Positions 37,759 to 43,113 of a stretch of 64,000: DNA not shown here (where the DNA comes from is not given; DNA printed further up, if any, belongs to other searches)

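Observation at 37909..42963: Giant (1684 aa) GspK-like protein, about five times the size of canonical GspK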

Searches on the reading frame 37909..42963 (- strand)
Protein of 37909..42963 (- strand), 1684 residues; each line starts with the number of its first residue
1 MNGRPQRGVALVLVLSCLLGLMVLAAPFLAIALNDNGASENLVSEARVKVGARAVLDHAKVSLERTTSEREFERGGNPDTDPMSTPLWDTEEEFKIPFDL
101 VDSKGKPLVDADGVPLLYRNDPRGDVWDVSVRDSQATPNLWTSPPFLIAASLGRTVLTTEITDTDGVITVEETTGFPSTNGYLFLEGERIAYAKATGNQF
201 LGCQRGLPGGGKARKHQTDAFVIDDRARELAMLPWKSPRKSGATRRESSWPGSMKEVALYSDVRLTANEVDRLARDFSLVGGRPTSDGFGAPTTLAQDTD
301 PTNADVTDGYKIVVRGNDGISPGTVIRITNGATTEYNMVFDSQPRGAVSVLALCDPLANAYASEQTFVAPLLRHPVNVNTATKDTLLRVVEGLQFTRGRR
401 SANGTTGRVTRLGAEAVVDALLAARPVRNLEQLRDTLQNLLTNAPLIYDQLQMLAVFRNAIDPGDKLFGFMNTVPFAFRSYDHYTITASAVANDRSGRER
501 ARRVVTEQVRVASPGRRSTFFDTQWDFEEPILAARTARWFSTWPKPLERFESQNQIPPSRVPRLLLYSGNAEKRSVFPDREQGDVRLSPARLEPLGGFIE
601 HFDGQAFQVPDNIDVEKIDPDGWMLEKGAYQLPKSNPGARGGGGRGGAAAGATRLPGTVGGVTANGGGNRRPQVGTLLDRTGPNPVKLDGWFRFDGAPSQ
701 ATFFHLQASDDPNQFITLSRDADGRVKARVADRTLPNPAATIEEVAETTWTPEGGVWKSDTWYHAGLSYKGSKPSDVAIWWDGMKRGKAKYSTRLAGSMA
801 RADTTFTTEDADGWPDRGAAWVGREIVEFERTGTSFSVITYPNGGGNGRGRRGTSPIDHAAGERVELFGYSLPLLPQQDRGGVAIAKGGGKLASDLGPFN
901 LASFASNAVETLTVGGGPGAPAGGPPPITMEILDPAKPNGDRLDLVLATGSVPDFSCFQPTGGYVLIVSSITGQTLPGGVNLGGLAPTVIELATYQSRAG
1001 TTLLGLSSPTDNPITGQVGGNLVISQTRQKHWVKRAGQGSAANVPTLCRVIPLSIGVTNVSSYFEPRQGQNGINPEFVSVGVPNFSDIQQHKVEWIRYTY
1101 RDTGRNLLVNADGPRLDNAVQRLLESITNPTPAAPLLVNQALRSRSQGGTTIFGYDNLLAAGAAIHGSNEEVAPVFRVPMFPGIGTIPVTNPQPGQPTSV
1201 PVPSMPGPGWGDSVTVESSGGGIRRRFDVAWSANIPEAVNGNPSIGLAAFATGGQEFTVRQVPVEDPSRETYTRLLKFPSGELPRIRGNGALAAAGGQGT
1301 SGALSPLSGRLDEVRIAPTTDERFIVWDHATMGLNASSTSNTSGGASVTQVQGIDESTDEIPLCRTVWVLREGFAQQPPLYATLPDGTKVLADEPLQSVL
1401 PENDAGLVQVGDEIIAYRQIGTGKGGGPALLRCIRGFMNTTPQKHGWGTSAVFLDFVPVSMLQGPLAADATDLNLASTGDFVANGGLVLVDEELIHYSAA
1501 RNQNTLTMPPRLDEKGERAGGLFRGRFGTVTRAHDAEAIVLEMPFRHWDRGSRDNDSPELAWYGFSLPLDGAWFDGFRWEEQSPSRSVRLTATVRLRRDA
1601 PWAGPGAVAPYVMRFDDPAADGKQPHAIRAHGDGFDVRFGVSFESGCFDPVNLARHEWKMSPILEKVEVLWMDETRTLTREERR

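Call 5: search_protein_families(library=pfam, proteins=[window:37909-42963:-], max_evalue=0.1)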
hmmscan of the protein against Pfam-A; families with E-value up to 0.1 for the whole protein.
window:37909-42963:- (1684 aa): 0 families

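Call 6: search_protein_families(library=ncbifam, proteins=[window:37909-42963:-], max_evalue=0.1)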
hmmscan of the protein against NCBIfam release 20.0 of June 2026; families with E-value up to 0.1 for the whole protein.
window:37909-42963:- (1684 aa): 1 family
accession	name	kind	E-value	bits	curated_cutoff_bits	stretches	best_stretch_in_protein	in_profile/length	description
NF037980.1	T2SS_GspK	equivalog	0.0012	18.5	130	0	6-70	1-65/307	type II secretion system minor pseudopilin GspK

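Call 7: find_homologous_proteins(query=window:37909-42963:-, max_evalue=0.001)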
Query window:37909-42963:- (1684 aa): 18 proteins with E <= 0.001 among 8000 candidates.
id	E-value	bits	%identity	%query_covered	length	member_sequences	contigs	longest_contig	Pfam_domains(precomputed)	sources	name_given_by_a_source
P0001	0.0e+0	3697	94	100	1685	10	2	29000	-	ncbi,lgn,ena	-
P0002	0.0e+0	2977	76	99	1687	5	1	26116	-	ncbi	-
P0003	0.0e+0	1700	49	100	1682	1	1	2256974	-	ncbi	-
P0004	0.0e+0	1584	48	100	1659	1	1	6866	-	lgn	-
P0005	0.0e+0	1555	46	98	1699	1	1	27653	-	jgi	jgi:hypothetical protein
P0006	0.0e+0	1370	43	100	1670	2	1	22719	-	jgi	jgi:hypothetical protein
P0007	0.0e+0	1176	40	98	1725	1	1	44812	-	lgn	-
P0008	0.0e+0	1150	39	100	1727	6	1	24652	-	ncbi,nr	ncbi:MAG: hypothetical protein CMJ90_15160 [Planctomycetes bacterium]|nr:hypothetical protein [Planc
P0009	0.0e+0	1149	39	100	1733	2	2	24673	-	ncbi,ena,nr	ncbi:MAG: hypothetical protein CMJ83_13450 [Planctomycetes bacterium]|nr:hypothetical protein [Planc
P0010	0.0e+0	1135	39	99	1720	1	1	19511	-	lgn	-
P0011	0.0e+0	1132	39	100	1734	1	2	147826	-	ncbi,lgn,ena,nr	ncbi:MAG: hypothetical protein EXS14_05480 [Planctomycetes bacterium]|nr:hypothetical protein [Planc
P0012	0.0e+0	1122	39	100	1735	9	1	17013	-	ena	-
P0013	0.0e+0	1109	38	100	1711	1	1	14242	-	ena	-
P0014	0.0e+0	1097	39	100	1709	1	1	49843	-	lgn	-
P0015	0.0e+0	1075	38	100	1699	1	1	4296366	-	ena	-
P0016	1.1e-111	393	27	100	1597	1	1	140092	-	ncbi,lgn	-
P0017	7.0e-51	191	26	53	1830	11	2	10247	-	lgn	-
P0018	2.7e-25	106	25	53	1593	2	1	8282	-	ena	-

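Call 9: find_encoding_contigs(protein=window:37909-42963:-, flank=10000, max_places=4)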
Protein window:37909-42963:- (1684 aa): 2 contigs read that carry it; 1 place shown.
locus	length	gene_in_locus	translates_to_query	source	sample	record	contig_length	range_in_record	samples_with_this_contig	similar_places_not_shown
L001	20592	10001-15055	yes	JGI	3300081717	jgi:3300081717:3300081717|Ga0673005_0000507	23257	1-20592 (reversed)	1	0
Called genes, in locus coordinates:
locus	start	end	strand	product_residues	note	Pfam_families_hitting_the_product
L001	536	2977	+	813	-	PF00498:FHA, PF16697:Yop-YscD_cpl, PF00498:FHA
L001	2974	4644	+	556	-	PF11104:PilM_2, PF06723:MreB_Mbl (faint), PF14450:FtsA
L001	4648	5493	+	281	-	-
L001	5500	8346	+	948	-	PF13428:TPR_14 (faint), PF13432:TPR_16 (faint), PF14559:TPR_19 (weak)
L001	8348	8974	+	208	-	PF07963:N_methyl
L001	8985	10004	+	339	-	PF07963:N_methyl (weak)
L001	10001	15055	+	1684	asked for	-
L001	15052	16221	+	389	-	-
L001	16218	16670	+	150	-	PF07963:N_methyl (weak)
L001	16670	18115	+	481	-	-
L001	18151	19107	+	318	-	PF13145:Rotamase_2 (weak), PF00639:Rotamase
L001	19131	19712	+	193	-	PF04079:SMC_ScpB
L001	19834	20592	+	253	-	?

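Call 10: find_encoding_contigs(protein=P0003, flank=10000, max_places=2)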
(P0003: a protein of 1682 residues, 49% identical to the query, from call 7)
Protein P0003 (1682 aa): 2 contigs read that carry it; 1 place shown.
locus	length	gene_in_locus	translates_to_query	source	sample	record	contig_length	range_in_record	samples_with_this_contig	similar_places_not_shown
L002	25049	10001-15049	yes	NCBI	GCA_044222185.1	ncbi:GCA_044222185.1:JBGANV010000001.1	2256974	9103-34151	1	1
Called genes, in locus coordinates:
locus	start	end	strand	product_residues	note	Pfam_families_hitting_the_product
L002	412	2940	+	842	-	PF00498:FHA, PF16697:Yop-YscD_cpl, PF00498:FHA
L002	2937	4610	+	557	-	PF11104:PilM_2, PF14450:FtsA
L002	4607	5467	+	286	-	-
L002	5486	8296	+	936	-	PF07719:TPR_2 (faint), PF13371:TPR_9 (faint), PF13414:TPR_11 (faint), PF13428:TPR_14 (faint), PF13432:TPR_16 (weak), PF23914:TPR_CcmH_CycH (weak), PF13432:TPR_16, PF14559:TPR_19, +6 more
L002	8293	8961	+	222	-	PF07963:N_methyl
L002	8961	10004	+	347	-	-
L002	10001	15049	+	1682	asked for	-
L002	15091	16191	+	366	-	-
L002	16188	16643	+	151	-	PF07963:N_methyl (weak)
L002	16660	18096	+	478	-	-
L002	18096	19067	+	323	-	PF00639:Rotamase (weak)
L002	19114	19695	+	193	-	PF04079:SMC_ScpB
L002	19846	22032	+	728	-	-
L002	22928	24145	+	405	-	PF00078:RVT_1, PF08388:GIIM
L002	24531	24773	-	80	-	PF01809:YidD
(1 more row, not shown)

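Call 11: find_encoding_contigs(protein=P0016, flank=10000, max_places=2)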
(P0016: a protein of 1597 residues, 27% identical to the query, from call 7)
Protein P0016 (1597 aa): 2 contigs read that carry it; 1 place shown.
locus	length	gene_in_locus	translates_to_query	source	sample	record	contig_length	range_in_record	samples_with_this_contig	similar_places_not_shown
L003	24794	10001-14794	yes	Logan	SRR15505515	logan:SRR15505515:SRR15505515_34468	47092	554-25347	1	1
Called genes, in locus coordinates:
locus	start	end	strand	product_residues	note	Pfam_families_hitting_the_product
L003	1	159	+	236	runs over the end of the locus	?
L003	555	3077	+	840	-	PF00498:FHA, PF16697:Yop-YscD_cpl, PF00498:FHA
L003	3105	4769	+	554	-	PF11104:PilM_2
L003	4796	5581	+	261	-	PF28028:Amuc_1100 (faint)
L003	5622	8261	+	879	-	PF13428:TPR_14 (faint), PF13424:TPR_12 (faint), PF07719:TPR_2 (faint), PF13174:TPR_6 (faint), PF13181:TPR_8 (faint), PF13431:TPR_17 (faint), PF13432:TPR_16 (weak), PF14559:TPR_19, +3 more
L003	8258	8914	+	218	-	PF07963:N_methyl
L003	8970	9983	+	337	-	PF13385:Laminin_G_3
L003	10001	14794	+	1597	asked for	-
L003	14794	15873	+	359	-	-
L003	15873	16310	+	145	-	-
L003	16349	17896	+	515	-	-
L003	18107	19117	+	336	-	-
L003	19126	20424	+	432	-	PF04079:SMC_ScpB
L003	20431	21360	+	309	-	PF00294:PfkB, PF08543:Phos_pyr_kin (weak)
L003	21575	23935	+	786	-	PF13624:SurA_N_3 (weak)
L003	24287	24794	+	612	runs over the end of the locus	-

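Call 12: find_encoding_contigs(protein=P0015, flank=10000, max_places=2)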
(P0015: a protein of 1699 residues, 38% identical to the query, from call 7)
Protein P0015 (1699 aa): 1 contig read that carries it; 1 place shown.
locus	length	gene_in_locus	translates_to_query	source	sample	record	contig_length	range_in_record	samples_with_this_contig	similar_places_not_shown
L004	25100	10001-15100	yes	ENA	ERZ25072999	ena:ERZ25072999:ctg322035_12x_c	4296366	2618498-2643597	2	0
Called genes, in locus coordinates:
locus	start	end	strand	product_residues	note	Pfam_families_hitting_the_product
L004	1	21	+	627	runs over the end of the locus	PF16697:Yop-YscD_cpl, PF00498:FHA, PF01590:GAF, PF13185:GAF_2, PF13492:GAF_3, PF00158:Sigma54_activat, PF14532:Sigma54_activ_2, PF25601:AAA_lid_14, +1 more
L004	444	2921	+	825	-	PF00498:FHA, PF16697:Yop-YscD_cpl, PF00498:FHA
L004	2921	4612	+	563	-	PF11104:PilM_2, PF14450:FtsA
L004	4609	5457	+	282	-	-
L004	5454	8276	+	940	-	PF13428:TPR_14 (faint), PF14559:TPR_19 (faint), PF00515:TPR_1 (faint), PF07719:TPR_2 (faint), PF13181:TPR_8 (faint), PF13414:TPR_11 (faint), PF13431:TPR_17 (faint), PF13432:TPR_16 (weak)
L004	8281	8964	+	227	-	PF07963:N_methyl (weak)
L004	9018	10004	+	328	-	-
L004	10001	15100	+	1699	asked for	-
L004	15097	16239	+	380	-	PF07963:N_methyl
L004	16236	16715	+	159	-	PF07963:N_methyl (weak)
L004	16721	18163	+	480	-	-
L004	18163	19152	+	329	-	PF00639:Rotamase (weak)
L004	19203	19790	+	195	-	PF04079:SMC_ScpB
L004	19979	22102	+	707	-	-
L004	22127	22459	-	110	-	PF01809:YidD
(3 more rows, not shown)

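Call 13: search_solved_structures(query=A1, max_evalue=10, show_alignments=3)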
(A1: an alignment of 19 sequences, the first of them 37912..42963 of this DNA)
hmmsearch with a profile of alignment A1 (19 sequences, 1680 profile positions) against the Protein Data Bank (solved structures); distinct sequences matched with E-value up to 10: 1.
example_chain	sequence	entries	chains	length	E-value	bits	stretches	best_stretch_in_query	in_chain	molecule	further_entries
4qvs_A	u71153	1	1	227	0.054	13.9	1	683-729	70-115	S-layer domain-containing protein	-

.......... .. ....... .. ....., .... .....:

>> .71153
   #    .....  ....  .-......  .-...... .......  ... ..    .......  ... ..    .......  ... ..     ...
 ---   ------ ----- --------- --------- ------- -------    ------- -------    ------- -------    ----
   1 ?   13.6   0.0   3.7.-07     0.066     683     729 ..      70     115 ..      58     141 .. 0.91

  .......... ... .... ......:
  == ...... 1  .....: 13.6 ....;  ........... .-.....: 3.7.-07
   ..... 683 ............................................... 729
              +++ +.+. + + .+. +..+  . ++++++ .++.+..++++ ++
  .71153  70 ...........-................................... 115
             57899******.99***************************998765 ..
